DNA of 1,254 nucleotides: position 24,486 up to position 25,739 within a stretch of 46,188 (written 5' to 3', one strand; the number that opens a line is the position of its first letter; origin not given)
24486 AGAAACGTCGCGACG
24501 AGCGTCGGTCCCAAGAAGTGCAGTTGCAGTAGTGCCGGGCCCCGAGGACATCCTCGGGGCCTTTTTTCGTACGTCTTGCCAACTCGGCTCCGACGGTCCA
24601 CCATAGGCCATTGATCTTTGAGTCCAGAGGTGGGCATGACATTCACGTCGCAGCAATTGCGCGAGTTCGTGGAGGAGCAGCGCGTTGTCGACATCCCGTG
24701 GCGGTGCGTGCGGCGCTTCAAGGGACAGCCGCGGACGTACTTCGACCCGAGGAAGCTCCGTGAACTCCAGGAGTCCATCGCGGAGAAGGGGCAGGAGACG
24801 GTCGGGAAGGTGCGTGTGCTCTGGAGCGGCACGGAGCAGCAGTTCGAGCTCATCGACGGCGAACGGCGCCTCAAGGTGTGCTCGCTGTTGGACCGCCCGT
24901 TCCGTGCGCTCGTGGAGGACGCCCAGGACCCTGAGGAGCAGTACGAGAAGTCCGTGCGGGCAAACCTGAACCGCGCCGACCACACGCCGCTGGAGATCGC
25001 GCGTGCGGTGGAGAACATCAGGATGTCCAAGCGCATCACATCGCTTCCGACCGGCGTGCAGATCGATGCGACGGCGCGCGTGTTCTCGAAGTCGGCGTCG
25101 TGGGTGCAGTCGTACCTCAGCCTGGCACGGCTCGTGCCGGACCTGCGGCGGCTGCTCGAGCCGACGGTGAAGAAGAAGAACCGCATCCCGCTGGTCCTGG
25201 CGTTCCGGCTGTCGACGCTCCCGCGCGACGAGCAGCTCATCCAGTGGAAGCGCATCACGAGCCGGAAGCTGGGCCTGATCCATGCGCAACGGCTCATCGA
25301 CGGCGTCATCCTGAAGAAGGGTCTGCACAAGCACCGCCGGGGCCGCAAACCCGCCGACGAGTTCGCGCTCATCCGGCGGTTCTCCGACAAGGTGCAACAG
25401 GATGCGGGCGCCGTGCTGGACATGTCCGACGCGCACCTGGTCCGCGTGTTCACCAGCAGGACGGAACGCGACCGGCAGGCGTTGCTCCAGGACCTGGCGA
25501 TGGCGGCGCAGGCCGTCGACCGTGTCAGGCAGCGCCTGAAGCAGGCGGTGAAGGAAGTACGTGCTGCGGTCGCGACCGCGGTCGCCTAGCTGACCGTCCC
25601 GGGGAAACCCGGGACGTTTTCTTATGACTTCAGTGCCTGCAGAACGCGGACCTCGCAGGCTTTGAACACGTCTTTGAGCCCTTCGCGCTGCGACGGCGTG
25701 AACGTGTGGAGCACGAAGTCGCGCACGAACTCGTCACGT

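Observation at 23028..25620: Self-contained two-gene module: 470-aa DHH/MYG1-like protein plus an orphan ParB-fold protein, wedged between housekeeping genes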

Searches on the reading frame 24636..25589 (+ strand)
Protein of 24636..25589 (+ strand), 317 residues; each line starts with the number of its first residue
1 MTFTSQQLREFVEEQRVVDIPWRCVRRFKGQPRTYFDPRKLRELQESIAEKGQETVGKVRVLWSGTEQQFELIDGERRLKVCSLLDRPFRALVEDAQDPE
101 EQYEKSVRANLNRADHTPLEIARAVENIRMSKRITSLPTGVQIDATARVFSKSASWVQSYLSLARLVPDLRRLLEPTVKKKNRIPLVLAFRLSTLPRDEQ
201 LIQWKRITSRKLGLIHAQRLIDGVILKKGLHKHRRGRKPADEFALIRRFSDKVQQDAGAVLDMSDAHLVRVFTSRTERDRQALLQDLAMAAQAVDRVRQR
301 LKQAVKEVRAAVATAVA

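Call 4: search_protein_families(library=pfam, proteins=[window:24636-25589:+], max_evalue=1)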
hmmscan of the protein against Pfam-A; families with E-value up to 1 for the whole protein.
window:24636-25589:+ (317 aa): 3 families
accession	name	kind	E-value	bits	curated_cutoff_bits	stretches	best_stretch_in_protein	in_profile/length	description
PF02195.25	ParB_N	-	6.2e-07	29.8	26.3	1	17-85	3-68/95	ParB N-terminal domain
PF14881.12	Tubulin_3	-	0.078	13.1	30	1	25-97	9-72/180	Tubulin domain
PF16715.11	CDPS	-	0.56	10.3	27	1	199-311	37-155/220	Cyclodipeptide synthase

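Call 5: search_protein_families(library=padloc, proteins=[window:24636-25589:+], max_evalue=1)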
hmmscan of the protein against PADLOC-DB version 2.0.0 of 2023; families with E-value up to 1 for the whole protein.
window:24636-25589:+ (317 aa): 1 family
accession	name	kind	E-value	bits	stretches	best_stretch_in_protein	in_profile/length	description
PDLC03998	PD-Lambda-5_A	-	0.0036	14.2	1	39-97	40-97/466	-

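Call 6: search_protein_families(library=ncbifam, proteins=[window:24636-25589:+], max_evalue=1)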
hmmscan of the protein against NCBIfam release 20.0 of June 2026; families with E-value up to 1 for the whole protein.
window:24636-25589:+ (317 aa): 7 families
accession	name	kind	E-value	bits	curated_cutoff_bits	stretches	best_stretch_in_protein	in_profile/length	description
TIGR00180.1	parB_part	domain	4.4e-15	55.9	58.45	1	21-169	9-149/186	ParB/RepB/Spo0J family partition protein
TIGR04285.1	nucleoid_noc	exception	2.9e-12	46.5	315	1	17-225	2-195/255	nucleoid occlusion protein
TIGR03454.1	partition_RepB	equivalog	2e-11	43.8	201.5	1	9-131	55-176/325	plasmid partitioning protein RepB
TIGR03734.1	PRTRC_parB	hypoth_equivalog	2.2e-09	36.4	278.6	1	31-200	7-165/555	PRTRC system ParB family protein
NF010440.0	PRK13866.1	equivalog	6.9e-07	28.7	522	1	37-189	87-229/336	plasmid partitioning protein RepB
TIGR02473.1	flagell_FliJ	equivalog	0.0019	18.6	50.45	1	252-310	49-107/141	flagellar export protein FliJ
TIGR04539.1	tRNA_cyclodipep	subfamily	0.088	12.3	45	1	199-307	37-152/220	tRNA-dependent cyclodipeptide synthase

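Call 7: search_protein_families(library=phrogs, proteins=[window:24636-25589:+], max_evalue=1)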
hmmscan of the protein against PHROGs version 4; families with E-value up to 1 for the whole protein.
window:24636-25589:+ (317 aa): 7 families
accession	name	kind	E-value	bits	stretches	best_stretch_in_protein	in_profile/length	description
phrog_3264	-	DNA, RNA and nucleotide metabolism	1.1e-12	49.2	1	29-253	60-211/337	ParB-like partition protein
phrog_4715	-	DNA, RNA and nucleotide metabolism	3.9e-12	46.3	1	5-209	135-344/630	ParB-like partition protein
phrog_18726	-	unknown function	0.0014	18.4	1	98-200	117-205/572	-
phrog_3694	-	unknown function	0.059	13.4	1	41-104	46-109/376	-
phrog_21782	-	unknown function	0.073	14.1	1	269-310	63-104/108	-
phrog_3951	-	unknown function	0.074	13.5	1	36-100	39-102/301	-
phrog_12047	-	DNA, RNA and nucleotide metabolism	0.12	12.9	1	67-129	40-106/301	ParB-like partition nuclease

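Call 10: search_solved_structures(query=window:24636-25589:+, max_evalue=0.01)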
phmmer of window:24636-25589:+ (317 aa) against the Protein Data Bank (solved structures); distinct sequences matched with E-value up to 0.01: 9.
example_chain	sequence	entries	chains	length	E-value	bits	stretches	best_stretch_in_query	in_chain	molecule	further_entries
7bnk_A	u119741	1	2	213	4.8e-11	45.8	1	17-175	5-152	ParB family protein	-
7o0n_A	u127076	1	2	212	3.3e-10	43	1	17-175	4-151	ParB family protein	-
7bnr_A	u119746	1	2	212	3.3e-10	43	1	17-175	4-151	ParB family protein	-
1vz0_A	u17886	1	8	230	5.9e-08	35.6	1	17-176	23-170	Chromosome-partitioning protein Spo0J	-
4umk_A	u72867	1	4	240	6.3e-08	35.5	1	15-136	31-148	PROBABLE CHROMOSOME-PARTITIONING PROTEIN PARB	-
7ol9_A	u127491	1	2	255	8.3e-07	31.8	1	13-167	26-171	Nucleoid occlusion protein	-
7nfu_A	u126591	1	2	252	3.4e-06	29.8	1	6-186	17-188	Nucleoid occlusion protein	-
7ng0_A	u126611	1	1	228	1.6e-05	27.7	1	17-186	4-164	Nucleoid occlusion protein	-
6sdk_A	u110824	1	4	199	2.6e-05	26.9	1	24-174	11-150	Stage 0 sporulation protein J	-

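Call 22: find_homologous_proteins(query=window:24636-25589:+)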
Query window:24636-25589:+ (317 aa): 20 proteins with E <= 0.001 among 6503 candidates.
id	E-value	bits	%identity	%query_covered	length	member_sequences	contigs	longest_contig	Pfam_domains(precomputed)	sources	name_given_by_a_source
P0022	6.0e-199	677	100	100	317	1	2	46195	PF02195.27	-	-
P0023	1.9e-146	505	76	96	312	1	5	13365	PF02195.27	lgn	-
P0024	9.3e-106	371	58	97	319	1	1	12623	PF02195.27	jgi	-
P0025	5.6e-101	356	57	98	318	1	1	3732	PF02195.27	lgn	-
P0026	2.5e-100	354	56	98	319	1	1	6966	PF02195.27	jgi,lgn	jgi:ParB/RepB/Spo0J family partition protein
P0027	1.1e-98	348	54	97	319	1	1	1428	PF02195.27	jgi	jgi:ParB/RepB/Spo0J family partition protein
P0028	3.5e-36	143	36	86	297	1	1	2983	PF17762.9,PF02195.27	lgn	-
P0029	4.4e-34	136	32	87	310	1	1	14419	PF02195.27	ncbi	-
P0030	2.6e-33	134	32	91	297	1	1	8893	PF17762.9,PF02195.27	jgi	jgi:ParB family chromosome partitioning protein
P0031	8.0e-30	122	36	75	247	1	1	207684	PF02195.27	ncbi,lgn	-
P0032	2.6e-27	114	31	98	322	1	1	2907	PF17762.9,PF02195.27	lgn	-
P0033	7.5e-20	89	32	74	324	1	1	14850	PF17762.9,PF02195.27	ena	-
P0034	2.2e-19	88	36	54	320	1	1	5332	PF02195.27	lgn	-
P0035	3.7e-19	87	31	82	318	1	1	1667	PF02195.27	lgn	-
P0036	3.7e-19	87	35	62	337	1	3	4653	PF02195.27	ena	-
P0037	4.3e-19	87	31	82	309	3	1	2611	PF17762.9,PF02195.27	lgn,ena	-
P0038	5.7e-18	83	31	70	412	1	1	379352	PF02195.27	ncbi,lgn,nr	ncbi:ParB/RepB/Spo0J family partition protein [Candidatus Kaiserbacteria bacterium]|nr:ParB/RepB/Spo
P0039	1.3e-13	69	33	54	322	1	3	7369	PF02195.27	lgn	-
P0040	1.9e-5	42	34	45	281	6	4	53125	PF01381.29,PF17762.9,PF23552.3,PF02195.27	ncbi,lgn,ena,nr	ncbi:MAG: hypothetical protein A3D87_05095 [Omnitrophica WOR_2 bacterium RIFCSPHIGHO2_02_FULL_50_17]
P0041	8.1e-5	40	36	48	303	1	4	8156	PF17762.9,PF23552.3,PF02195.27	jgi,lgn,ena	jgi:ParB family chromosome partitioning protein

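Call 25: find_encoding_contigs(protein=P0026, flank=8000, max_places=3)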
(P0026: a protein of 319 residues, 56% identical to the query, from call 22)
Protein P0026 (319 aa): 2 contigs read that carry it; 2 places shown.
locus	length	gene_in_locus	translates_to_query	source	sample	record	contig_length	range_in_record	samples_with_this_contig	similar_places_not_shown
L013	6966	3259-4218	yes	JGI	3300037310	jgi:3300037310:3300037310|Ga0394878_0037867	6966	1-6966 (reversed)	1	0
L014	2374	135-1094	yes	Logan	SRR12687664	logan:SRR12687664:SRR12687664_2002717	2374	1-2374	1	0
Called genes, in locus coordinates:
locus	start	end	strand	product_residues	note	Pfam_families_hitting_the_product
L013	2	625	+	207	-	?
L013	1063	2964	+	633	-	-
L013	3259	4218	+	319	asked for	PF02195:ParB_N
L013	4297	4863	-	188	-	PF01195:Pept_tRNA_hydro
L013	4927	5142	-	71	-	-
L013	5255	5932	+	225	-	PF10502:Peptidase_S26, PF00717:Peptidase_S24 (weak)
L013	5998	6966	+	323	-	?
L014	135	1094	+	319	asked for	PF02195:ParB_N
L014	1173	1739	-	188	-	PF01195:Pept_tRNA_hydro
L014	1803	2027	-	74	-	-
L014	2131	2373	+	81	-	?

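Call 28: find_encoding_contigs(protein=P0024, flank=10000, max_places=3)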
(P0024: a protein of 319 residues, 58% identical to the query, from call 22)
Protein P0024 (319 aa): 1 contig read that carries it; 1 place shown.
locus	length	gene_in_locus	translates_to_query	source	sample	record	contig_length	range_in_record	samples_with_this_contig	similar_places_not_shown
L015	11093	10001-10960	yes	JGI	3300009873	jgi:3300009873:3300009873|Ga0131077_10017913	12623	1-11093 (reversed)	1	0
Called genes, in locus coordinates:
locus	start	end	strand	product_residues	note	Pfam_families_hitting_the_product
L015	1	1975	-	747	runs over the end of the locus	PF00403:HMA, PF00122:E1-E2_ATPase, PF00702:Hydrolase, PF08282:Hydrolase_3 (faint)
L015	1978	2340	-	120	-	PF13473:Cupredoxin_1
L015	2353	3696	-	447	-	PF00403:HMA, PF13386:DsbD_2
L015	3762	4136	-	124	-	-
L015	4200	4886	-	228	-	PF04203:Sortase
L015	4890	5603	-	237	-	PF18916:Lycopene_cyc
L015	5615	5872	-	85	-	PF18926:DUF5676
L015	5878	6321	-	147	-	-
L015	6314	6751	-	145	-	-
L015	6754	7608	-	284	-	-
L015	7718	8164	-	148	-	-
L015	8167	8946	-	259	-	PF11139:SfLAP (weak)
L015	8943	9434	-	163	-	PF07610:DUF1573 (weak)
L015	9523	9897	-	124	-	-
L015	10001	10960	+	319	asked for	PF02195:ParB_N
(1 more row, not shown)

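Call 48: find_related_loci(query=A5, collection=metagenome_contigs, flank=8000)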
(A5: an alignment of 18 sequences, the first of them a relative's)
Query A5 (317 aa) in metagenome_contigs; peptide patterns used: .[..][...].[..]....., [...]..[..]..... (x = any residue, [..] = any of these).
599 stretches matched a pattern (row limit reached: there are more); 169 encode a relative of the query (tblastn E <= 1e-3); the best 80 are kept; 80 distinct loci.
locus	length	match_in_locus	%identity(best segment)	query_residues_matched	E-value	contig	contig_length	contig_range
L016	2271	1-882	44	10-303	3e-69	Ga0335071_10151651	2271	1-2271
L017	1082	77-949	31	20-306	3e-44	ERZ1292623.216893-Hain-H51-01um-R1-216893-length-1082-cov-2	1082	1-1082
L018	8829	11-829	37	25-307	2e-41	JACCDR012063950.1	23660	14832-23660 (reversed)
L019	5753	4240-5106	32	16-309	7e-41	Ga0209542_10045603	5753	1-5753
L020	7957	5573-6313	36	5-248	1e-40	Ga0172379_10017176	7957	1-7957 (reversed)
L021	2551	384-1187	33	20-284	1e-40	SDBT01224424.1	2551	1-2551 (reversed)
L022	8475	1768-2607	32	17-306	2e-39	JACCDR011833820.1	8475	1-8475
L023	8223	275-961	35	20-243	1e-39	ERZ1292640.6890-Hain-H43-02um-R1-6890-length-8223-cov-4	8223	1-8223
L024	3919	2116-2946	31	20-303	3e-39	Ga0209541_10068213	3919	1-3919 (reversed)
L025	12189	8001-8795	30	17-287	7e-39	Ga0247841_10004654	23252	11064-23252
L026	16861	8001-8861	33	18-311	7e-39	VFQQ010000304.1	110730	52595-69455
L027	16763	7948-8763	32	25-303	2e-38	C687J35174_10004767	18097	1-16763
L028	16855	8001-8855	33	14-303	1e-38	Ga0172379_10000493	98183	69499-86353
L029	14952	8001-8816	32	25-303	2e-38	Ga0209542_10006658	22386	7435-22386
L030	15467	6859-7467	36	16-217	3e-37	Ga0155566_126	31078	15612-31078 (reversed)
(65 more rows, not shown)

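Call 60: search_solved_structures(query=A5, max_evalue=0.00001, show_alignments=3)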
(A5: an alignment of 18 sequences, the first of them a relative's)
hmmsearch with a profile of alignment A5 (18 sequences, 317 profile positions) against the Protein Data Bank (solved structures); distinct sequences matched with E-value up to 0.00001: 11.
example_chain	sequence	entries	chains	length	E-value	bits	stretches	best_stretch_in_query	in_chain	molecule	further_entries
7nfu_A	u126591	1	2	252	2.9e-34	122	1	7-242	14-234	Nucleoid occlusion protein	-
7ng0_A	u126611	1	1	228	1.2e-32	116.7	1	20-242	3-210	Nucleoid occlusion protein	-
7bnk_A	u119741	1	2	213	1.8e-32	116.1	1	19-233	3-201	ParB family protein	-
4umk_A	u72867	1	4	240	2.3e-32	115.8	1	17-234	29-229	PROBABLE CHROMOSOME-PARTITIONING PROTEIN PARB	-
1vz0_A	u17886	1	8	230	6.9e-32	114.2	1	18-224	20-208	Chromosome-partitioning protein Spo0J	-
7o0n_A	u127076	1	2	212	3.6e-31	111.8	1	20-233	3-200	ParB family protein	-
7ol9_A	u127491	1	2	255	8.2e-31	110.7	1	8-243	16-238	Nucleoid occlusion protein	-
7bnr_A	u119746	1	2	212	1.1e-30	110.2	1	20-233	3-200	ParB family protein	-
6sdk_A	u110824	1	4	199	2.9e-30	108.9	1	20-229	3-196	Stage 0 sporulation protein J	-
6t1f_A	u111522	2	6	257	1.2e-24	90.4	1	23-229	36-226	Chromosome-partitioning protein ParB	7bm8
8qa8_A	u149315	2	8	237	8.9e-15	58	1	23-178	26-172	Transcriptional repressor protein KorB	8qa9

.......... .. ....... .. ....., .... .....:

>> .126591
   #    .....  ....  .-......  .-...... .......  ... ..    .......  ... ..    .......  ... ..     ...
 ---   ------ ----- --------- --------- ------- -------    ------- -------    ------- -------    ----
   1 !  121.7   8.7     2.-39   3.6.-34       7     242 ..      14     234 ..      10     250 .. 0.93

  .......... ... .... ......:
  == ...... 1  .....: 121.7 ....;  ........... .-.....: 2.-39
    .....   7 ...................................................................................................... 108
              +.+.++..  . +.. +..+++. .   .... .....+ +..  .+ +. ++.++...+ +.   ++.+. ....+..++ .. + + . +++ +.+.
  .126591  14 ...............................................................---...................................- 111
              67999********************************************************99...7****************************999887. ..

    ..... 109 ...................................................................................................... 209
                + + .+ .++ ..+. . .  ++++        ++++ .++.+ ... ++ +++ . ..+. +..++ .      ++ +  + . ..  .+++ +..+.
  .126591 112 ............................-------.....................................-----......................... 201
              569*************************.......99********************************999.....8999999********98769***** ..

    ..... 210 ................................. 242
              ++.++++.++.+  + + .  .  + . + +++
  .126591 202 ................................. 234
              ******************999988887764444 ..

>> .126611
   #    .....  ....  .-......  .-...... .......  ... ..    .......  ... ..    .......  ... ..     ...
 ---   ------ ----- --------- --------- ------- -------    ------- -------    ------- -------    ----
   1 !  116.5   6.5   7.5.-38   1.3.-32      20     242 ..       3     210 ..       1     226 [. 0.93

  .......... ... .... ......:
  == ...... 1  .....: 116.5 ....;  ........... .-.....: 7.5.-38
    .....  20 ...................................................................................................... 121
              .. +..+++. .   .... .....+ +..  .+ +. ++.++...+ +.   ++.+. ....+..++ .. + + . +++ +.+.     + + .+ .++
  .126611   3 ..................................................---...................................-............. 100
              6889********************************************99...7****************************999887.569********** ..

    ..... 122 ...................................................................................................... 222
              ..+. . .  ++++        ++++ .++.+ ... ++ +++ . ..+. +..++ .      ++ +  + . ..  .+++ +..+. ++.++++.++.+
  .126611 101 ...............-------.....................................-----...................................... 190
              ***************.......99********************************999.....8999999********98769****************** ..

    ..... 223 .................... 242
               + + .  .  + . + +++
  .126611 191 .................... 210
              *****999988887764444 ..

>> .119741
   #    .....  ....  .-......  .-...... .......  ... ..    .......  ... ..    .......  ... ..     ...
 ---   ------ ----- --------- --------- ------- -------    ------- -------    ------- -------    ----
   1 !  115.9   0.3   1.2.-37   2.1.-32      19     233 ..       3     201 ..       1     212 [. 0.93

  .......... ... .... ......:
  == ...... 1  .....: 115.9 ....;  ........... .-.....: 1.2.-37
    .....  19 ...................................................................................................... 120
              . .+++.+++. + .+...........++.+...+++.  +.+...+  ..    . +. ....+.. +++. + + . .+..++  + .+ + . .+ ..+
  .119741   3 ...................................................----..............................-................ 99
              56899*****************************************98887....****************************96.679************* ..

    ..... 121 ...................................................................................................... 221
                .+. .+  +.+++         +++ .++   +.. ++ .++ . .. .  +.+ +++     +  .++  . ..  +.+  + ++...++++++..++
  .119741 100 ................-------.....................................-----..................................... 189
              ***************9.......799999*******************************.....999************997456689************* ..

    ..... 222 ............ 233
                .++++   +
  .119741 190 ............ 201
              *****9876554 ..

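Call 93: search_dna_similar(query=window:24636-25589:+, collection=plasmids, mode=protein, max_evalue=0.00001, max_rows=10)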
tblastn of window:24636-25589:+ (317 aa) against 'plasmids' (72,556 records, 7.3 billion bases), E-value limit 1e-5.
Records with a match: 23; places in all: 23; records where one place covers at least 80% of the query: 0.
Best place of each record, by identity: <60% 23.
By first word of the organism name: Azospirillum 7; Acinetobacter 5; Hydrogenophaga 2; Pseudanabaena 2; Legionella 1; Methylobacterium 1; Staphylococcus 1; Aerococcus 1; Vescimonas 1; Candidatus 1; and 1 more.
By predicted mobility (MOB-suite, as given by PLSDB): non-mobilizable 15; mobilizable 5; conjugative 3.
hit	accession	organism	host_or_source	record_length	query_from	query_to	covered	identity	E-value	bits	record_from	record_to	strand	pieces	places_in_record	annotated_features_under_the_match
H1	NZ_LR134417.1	Legionella adelaidensis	environmental,Cooling tower water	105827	19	224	65%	27.5%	1e-8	64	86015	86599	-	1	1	ParB/RepB/Spo0J family partition protein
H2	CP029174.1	Methylobacterium sp. DM1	-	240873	1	170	54%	32.6%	2e-6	57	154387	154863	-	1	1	chromosome partitioning protein ParB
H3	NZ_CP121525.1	Staphylococcus epidermidis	Homo sapiens,Forehead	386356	11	214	64%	26.9%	1e-6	57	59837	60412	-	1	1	noc: nucleoid occlusion protein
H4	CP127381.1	Aerococcus tenax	Homo sapiens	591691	16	175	50%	34.2%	3e-7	59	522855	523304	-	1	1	ParB/RepB/Spo0J family partition protein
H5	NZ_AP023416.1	Vescimonas fastidiosa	Homo sapiens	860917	10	175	52%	31.5%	3e-6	56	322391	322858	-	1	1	ParB/RepB/Spo0J family partition protein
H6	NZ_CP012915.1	Azospirillum brasilense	Digitaria eriantha,microbe,root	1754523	16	170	49%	32.7%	2e-6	57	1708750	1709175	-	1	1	none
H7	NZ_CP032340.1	Azospirillum brasilense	soil sample,Agricultural field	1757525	16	170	49%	32.7%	2e-6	57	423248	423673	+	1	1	none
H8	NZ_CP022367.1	Azospirillum sp. TSH58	single cell,paddy soils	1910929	16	170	49%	32.7%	2e-6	57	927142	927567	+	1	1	record has no annotation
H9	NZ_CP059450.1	Azospirillum brasilense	Prokaryotes,soil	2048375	16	170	49%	32.7%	2e-6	57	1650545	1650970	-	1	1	none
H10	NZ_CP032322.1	Azospirillum argentinense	soil sample,Agricultural field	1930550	16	170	49%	32.7%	3e-6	56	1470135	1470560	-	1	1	record has no annotation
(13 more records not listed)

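Call 94: search_dna_similar(query=window:24636-25589:+, collection=phages, mode=protein, max_evalue=0.00001, max_rows=10)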
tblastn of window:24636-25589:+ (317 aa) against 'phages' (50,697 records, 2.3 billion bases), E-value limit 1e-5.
Records with a match: 4; places in all: 4; records where one place covers at least 80% of the query: 0.
Best place of each record, by identity: <60% 4.
By first word of the organism name: Bacteriophage 2; Listeria 2.
By host as written in the record: - 2; Listeria monocytogenes 2.
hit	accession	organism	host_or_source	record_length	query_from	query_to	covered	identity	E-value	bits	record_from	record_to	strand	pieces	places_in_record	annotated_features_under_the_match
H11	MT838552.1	Bacteriophage sp.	human fecal samples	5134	1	213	67%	28.1%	2e-6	55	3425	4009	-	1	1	record has no annotation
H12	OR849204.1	Listeria phage LM 4-14-1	Listeria monocytogenes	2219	12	170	50%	31.9%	8e-7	56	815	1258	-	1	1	record has no annotation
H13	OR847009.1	Listeria phage LM 4-11-1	Listeria monocytogenes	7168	12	170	50%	31.9%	9e-7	56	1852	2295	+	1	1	record has no annotation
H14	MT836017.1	Bacteriophage sp.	human fecal samples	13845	14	175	51%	29.4%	2e-6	55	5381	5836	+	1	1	record has no annotation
